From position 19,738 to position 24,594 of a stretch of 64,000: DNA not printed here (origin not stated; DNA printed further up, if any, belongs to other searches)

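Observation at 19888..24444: YD-repeat protein fused to a non-canonical subtilase domain and carrying a novel 10 x 16-aa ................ array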

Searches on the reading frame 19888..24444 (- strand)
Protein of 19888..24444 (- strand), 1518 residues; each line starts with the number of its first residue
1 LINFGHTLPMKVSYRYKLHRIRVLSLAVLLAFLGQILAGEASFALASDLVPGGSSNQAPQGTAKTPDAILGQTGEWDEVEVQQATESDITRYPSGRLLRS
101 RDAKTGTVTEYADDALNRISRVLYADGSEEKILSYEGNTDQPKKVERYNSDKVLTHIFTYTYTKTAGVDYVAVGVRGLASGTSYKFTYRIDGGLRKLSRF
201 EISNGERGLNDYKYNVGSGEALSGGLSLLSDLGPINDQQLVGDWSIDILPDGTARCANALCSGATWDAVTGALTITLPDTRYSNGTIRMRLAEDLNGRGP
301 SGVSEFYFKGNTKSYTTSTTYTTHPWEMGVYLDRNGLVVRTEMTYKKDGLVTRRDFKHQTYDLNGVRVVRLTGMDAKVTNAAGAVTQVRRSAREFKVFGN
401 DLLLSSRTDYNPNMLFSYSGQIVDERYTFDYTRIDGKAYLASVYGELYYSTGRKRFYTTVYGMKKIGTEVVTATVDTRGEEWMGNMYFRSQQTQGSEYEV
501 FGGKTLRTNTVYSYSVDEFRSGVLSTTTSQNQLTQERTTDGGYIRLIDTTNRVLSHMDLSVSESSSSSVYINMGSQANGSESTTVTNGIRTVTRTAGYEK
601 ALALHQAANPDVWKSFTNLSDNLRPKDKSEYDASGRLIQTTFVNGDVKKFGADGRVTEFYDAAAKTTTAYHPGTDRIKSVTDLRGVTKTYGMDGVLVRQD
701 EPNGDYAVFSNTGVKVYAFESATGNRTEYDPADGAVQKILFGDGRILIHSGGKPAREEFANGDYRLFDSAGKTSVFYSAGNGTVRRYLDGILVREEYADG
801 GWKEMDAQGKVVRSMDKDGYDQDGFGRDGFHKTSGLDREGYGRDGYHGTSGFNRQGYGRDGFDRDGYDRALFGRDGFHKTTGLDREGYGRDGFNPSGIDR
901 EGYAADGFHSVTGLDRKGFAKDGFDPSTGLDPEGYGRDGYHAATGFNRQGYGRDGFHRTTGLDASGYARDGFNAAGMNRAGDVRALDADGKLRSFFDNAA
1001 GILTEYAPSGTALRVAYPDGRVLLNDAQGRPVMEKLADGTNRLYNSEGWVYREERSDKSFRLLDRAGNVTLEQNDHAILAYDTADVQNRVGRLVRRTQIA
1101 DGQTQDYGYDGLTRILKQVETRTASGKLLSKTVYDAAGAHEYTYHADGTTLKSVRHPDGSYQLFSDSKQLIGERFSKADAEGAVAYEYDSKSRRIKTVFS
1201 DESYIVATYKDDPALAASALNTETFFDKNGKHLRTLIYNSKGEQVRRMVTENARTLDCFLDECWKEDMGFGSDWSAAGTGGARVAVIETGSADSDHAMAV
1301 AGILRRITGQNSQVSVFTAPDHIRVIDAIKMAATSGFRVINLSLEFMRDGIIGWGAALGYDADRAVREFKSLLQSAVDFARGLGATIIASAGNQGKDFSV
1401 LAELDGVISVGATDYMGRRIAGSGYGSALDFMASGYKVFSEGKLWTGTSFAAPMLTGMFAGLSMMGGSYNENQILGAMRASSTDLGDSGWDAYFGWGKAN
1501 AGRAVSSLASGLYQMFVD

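Call 4: search_protein_families(library=pfam, proteins=[window:19888-24444:-], max_evalue=1)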
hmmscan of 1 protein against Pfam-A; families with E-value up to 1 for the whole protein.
window:19888-24444:- (1518 aa): 4 families
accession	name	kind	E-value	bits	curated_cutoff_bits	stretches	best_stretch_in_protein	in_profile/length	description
PF00082.27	Peptidase_S8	-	8.8e-15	55.2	21.8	1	1324-1497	98-288/288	Subtilase family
PF05593.20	RHS_repeat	-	0.012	16.5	22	2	94-128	4-37/38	RHS Repeat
PF13860.13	FlgD_ig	-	0.16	12.4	27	0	1118-1163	26-71/79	FlgD Ig-like domain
PF08450.18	SGL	-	0.27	11.2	26.3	0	620-669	180-229/246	SMP-30/Gluconolactonase/LRE-like region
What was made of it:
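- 19915..20607 (-): Compact Peptidase_S8 domain, residues 1280-1510. Codon positions: Glu1288 at 20581-20583 (GAG), His1296 at 20557-20559, Asn1393 at 20266-20268, Ser1449 at 20098-20100. Pfam 55.2 bits (call 4).
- On Peptidase S8 (subtilase): PF00082 scores 55.2 bits against a gathering score of 21.8 (call 4).
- The canonical Asp is missing and the N-terminal third of the Pfam S8 profile does not align (the match starts at profile position 98; call 4). RHS_repeat is below the gathering score (16.5 against 22; call 4).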

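Call 5: search_protein_families(library=ncbifam, proteins=[window:19888-24444:-], max_evalue=1)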
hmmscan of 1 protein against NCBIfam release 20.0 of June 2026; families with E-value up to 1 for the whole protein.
window:19888-24444:- (1518 aa): 5 families
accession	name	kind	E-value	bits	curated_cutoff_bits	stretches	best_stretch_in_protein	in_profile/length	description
TIGR03921.1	T7SS_mycosin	equivalog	8.2e-16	58.1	278.75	1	1326-1507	105-287/353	type VII secretion-associated serine protease mycosin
TIGR03895.1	protease_PatA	subfamily_domain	1.4e-07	30.7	421.05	1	1368-1462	73-176/606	PatA/PatG family cyanobactin maturation protease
NF049966.1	QH_SP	equivalog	6.9e-07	28.8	165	1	1293-1482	39-211/219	subtilisin-like serine protease QhpE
NF033595.1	denti_PrtP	equivalog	0.00048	18.9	300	1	1391-1509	373-506/606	dentilisin complex serine proteinase subunit PrtP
TIGR01643.1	YD_repeat_2x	repeat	0.071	13.7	15.8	0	1135-1159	12-36/42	YD repeat-containing protein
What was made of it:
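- On Rhs / YD-repeat proteins: PF05593 scores 16.5 against 22, and TIGR01643 13.7 against 15.8 (calls 4, 5).
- On T7SS mycosin (TIGR03921): 58.1 bits against 278.75 (call 5).
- Checked: They are visible by eye but score below threshold: RHS_repeat 16.5 bits against a gathering score of 22, and YD_repeat_2x 13.7 against 15.8 (calls 4, 5).
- No Rhs-associated core was hit in NCBIfam at E <= 1 (call 5).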

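Call 9: find_homologous_proteins(query=window:19888-24444:-, max_evalue=0.001)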
Query window:19888-24444:- (1518 aa): 1 proteins with E <= 0.001 among 8000 candidates.
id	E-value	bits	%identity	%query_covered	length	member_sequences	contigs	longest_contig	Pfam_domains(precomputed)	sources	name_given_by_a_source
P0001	0.0e+0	3405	100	99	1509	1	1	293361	PF00082.28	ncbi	-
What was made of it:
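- Tried and rejected: Word-indexed search with the whole protein (call 9).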

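Call 10: find_encoding_contigs(protein=P0001, flank=3000, max_places=4)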
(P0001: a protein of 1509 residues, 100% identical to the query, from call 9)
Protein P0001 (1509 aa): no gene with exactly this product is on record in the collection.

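Call 11: list_cluster_members(proteins=[P0001])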
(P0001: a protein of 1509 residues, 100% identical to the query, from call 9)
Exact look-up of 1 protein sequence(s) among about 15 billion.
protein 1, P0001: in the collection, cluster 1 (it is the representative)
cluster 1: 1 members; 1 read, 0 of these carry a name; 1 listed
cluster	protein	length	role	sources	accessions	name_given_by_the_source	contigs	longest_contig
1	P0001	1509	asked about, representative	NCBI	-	-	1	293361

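Call 12: find_related_loci(query=window:19888-24444:-, collection=genome_contigs, flank=10000)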
Query window:19888-24444:- (1518 aa) in genome_contigs; peptide patterns used: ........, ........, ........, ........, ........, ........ (x = any residue, [..] = any of these).
17 stretches matched a pattern; 1 encode a relative of the query (tblastn E <= 1e-3); 1 distinct loci.
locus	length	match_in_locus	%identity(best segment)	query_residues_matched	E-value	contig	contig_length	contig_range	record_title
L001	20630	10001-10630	34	1293-1501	5e-19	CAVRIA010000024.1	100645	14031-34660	MAG: uncultured bacterium isolate MFD05684.bin.1.163 genome assembly, contig: contig_90679, whole genome shotgun sequenc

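Call 21: find_related_loci(query=window:19888-24444:-, collection=metagenome_contigs, flank=6000)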
Query window:19888-24444:- (1518 aa) in metagenome_contigs; peptide patterns used: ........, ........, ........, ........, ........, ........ (x = any residue, [..] = any of these).
14 stretches matched a pattern; 1 encode a relative of the query (tblastn E <= 1e-3); 1 distinct loci.
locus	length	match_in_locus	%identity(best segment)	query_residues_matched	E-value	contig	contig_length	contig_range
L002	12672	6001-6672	28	1274-1500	2e-17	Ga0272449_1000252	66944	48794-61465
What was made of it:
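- Tried and rejected: Genome and metagenome contig scans (calls 12, 21).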

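Call 23: search_protein_families(library=phrogs, proteins=[window:19888-24444:-], max_evalue=0.01)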
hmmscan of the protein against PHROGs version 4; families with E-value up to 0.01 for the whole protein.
window:19888-24444:- (1518 aa): 0 families
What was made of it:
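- On Any described repeat family (Pfam, PHROGs, PDB) for the 16-aa array: PHROGs gives nothing (call 23).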

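Call 46: search_protein_families(library=pfam, alignment_id=A3, max_evalue=0.1)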
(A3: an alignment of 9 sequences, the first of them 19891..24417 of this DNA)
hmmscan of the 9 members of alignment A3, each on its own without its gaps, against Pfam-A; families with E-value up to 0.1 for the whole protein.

A. member 1, window:19891-24417:- (1509 aa): 2 families
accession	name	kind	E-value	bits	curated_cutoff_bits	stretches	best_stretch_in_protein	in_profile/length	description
PF00082.27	Peptidase_S8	-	8.7e-15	55.2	21.8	1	1315-1488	98-288/288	Subtilase family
PF05593.20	RHS_repeat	-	0.011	16.6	22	2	85-119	4-37/38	RHS Repeat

B. families by the number of members that match (of 9 scanned): 9 families
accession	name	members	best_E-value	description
PF00082.27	Peptidase_S8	8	9.8e-21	Subtilase family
PF05593.20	RHS_repeat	6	0.00013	RHS Repeat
PF07661.19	MORN_2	1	0.00038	MORN repeat variant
PF03435.24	Sacchrp_dh_NADP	1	0.006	Saccharopine dehydrogenase NADP binding domain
PF01261.30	AP_endonuc_2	1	0.01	Xylose isomerase-like TIM barrel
PF11178.13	DUF2963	1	0.024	Protein of unknown function (DUF2963)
PF05995.18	CDO_I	1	0.035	Cysteine dioxygenase type I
PF13506.12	Glyco_transf_21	1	0.038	Glycosyl transferase family 21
PF19127.6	Choline_bind_3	1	0.09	Choline-binding repeat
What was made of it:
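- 22000..24210 (-): Variable beta-rich body, residues 79-815, with weak YD/RHS-like repeats. The best Pfam RHS_repeat stretch is at residues 94-128. Calls 4, 46 (RHS_repeat weak in 6 of 9 members; MORN_2 in one), 76.
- On Rhs / YD-repeat proteins: Hits are weak in 6 of 9 family members (call 46).
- Closest known: Rhs / YD-repeat proteins. Same: RHS_repeat hits are weak in 6 of 9 members (call 46).
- There are weak RHS_repeat hits in 6 of 9 members, best E = 1.3e-4 (call 46).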

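Call 65: search_solved_structures(query=A3, max_evalue=1)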
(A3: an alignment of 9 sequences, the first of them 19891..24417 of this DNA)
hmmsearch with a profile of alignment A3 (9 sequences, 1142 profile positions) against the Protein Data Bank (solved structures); distinct sequences matched with E-value up to 1: 177 (the best 60 are shown).
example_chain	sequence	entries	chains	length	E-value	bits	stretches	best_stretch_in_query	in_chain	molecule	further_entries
1dbi_A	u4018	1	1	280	2.1e-29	105.6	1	913-1129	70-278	AK.1 SERINE PROTEASE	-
1thm_A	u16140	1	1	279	1.1e-24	90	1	892-1130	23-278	THERMITASE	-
1tec_E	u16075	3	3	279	1.6e-24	89.4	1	892-1130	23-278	THERMITASE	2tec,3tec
7w2a_A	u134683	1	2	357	3.9e-23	84.9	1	992-1130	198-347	Peptidase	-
1bh6_A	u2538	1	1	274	6.1e-22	80.9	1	991-1128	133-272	SUBTILISIN DY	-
1mpt_A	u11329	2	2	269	2.1e-21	79.1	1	990-1128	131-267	M-PROTEASE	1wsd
1c3l_A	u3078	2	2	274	2.7e-21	78.8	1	942-1128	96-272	SUBTILISIN-CARLSBERG | Subtilisin Carlsberg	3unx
3qtl_A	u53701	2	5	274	2.8e-21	78.7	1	942-1128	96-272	Subtilisin-like serin protease | KerA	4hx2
4gi3_A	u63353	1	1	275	2.9e-21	78.7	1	942-1128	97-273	KerA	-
1af4_A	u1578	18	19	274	3e-21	78.6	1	942-1128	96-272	SUBTILISIN CARLSBERG | SUBTILISIN CARLSBERG, TYPE VIII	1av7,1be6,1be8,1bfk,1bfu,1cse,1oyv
1yu6_A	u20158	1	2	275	3e-21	78.6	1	942-1128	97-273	Subtilisin Carlsberg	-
1st3_A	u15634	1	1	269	3.2e-21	78.5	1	989-1128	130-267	SUBTILISIN BL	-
1scn_E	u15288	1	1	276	3.6e-21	78.4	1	942-1129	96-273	SUBTILISIN CARLSBERG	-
1ndu_A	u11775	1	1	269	4.6e-21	78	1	989-1128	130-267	Subtilisin Savinase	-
5arb_A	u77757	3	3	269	5.6e-21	77.7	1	989-1128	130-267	SUBTILISIN SAVINASE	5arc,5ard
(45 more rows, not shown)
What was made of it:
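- On Peptidase S8 (subtilase): The family profile against PDB gives E = 2e-29 for AK.1 protease and 1e-24 for thermitase (call 65).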

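Call 66: search_solved_structures(query=A3, max_evalue=1e-23, show_alignments=2)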
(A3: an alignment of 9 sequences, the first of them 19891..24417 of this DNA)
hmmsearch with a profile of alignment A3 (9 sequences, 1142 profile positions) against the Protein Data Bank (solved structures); distinct sequences matched with E-value up to 1e-23: 3.
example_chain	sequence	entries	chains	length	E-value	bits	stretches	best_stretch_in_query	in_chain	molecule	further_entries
1dbi_A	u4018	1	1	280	2.1e-29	105.6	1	913-1129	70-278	AK.1 SERINE PROTEASE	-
1thm_A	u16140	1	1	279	1.1e-24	90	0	892-1130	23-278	THERMITASE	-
1tec_E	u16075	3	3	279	1.6e-24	89.4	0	892-1130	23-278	THERMITASE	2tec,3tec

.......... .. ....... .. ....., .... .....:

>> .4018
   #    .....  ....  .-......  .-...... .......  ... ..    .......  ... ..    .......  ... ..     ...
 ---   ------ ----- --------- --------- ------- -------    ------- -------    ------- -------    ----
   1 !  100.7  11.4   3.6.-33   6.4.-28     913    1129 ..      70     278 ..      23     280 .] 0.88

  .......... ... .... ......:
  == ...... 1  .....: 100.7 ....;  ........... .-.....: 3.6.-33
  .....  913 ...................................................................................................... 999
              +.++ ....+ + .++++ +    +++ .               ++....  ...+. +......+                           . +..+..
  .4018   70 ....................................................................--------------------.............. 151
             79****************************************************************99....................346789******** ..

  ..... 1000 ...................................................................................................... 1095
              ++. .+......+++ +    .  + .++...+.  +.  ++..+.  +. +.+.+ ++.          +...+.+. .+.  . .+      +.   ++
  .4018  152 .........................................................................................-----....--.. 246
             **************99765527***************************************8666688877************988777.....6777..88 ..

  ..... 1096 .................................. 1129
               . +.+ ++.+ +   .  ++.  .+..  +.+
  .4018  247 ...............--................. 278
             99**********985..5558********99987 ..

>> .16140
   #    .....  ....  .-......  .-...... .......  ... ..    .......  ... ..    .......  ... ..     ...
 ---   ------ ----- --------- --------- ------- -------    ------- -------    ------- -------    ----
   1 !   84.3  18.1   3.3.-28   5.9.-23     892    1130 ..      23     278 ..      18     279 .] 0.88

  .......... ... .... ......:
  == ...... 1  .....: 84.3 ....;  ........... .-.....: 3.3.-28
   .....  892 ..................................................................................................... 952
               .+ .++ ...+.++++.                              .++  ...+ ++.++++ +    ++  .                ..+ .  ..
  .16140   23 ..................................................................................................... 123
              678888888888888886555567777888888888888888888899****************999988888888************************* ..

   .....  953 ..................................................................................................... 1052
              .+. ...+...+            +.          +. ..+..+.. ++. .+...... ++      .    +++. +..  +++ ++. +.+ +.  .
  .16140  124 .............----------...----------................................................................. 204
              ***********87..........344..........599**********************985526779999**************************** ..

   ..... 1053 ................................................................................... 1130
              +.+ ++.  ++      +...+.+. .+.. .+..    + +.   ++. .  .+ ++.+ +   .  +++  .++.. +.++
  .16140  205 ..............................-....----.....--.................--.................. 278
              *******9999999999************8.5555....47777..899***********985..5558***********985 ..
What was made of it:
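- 19915..20607 (-): PDB profile E = 2e-29, with the thermitase alignment (calls 65, 66).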
